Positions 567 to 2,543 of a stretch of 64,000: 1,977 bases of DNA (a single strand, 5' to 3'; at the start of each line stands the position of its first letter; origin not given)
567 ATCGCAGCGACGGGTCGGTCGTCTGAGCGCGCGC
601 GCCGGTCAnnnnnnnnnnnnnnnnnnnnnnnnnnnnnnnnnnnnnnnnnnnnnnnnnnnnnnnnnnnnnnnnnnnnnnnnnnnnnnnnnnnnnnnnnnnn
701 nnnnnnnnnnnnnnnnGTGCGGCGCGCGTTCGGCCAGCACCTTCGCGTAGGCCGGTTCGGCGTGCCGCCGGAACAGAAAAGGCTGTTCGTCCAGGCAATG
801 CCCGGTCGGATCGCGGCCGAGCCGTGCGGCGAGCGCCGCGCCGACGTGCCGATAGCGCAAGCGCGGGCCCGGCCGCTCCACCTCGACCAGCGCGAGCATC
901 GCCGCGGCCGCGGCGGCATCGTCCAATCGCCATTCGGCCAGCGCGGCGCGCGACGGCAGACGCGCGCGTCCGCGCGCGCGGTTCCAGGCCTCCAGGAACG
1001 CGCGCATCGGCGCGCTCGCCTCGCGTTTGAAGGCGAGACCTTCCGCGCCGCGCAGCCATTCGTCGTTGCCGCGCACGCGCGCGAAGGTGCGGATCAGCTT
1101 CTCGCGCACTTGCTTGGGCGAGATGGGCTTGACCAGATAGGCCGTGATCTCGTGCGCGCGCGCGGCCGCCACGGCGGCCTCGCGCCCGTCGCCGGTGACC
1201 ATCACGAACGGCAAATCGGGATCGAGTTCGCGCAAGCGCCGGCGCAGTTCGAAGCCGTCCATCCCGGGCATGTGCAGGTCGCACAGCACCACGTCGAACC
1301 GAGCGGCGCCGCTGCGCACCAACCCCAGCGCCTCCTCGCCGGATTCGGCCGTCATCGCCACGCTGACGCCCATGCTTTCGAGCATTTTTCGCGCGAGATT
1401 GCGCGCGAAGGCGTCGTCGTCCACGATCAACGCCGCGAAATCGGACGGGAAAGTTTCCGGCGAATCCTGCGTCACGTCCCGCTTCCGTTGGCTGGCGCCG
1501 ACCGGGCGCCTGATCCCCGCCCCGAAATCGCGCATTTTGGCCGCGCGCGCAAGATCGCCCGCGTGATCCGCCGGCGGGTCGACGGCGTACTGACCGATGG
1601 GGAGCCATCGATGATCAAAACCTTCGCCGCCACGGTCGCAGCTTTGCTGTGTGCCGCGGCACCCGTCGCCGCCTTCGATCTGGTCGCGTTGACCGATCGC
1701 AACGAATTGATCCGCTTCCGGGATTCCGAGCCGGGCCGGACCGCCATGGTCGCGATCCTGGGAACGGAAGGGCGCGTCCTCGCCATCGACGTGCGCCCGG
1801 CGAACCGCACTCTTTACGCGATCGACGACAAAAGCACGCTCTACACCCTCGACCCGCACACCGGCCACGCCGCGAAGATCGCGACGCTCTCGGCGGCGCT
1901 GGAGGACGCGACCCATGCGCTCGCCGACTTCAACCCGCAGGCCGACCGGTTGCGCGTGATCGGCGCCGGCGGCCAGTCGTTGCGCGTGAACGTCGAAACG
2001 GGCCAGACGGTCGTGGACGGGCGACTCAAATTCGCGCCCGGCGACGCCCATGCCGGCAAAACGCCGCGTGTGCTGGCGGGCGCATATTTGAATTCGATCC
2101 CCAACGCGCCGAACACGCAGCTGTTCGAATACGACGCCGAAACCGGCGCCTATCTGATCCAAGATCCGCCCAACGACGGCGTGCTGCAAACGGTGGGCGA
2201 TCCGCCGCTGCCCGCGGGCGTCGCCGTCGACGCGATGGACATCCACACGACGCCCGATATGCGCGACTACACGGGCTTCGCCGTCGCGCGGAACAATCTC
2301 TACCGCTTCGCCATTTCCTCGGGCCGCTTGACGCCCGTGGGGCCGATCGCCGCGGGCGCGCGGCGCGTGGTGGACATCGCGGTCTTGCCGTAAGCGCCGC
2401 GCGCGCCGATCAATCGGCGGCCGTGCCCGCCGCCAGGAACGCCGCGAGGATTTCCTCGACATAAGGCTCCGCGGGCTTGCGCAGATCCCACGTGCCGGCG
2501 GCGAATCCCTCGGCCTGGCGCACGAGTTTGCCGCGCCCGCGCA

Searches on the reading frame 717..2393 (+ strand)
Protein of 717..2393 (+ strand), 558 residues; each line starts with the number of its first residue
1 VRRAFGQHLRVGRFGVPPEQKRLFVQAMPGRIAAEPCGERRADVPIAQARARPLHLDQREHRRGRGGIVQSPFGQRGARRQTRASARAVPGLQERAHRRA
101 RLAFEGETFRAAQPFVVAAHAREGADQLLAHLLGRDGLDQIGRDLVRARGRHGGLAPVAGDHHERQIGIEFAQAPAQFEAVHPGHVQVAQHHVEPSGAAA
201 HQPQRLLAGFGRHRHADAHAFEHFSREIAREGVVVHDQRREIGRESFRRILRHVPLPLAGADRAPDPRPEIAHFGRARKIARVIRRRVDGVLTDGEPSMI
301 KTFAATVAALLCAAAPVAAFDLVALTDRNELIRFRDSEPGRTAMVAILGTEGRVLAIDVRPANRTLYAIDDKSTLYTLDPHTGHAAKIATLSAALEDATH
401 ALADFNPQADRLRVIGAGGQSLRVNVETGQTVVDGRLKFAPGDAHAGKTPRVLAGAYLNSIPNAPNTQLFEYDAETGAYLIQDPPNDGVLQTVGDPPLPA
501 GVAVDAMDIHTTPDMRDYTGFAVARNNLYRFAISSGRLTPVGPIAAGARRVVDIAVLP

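Call 47: search_protein_families(library=pfam, proteins=[window:717-2393:+], max_evalue=0.00001)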
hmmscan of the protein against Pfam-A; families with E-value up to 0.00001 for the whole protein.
window:717-2393:+ (558 aa): 1 family
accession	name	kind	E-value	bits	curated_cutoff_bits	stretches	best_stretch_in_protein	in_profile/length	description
PF14339.12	DUF4394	-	2.1e-59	201.1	29.6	1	331-555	2-230/230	Domain of unknown function (DUF4394)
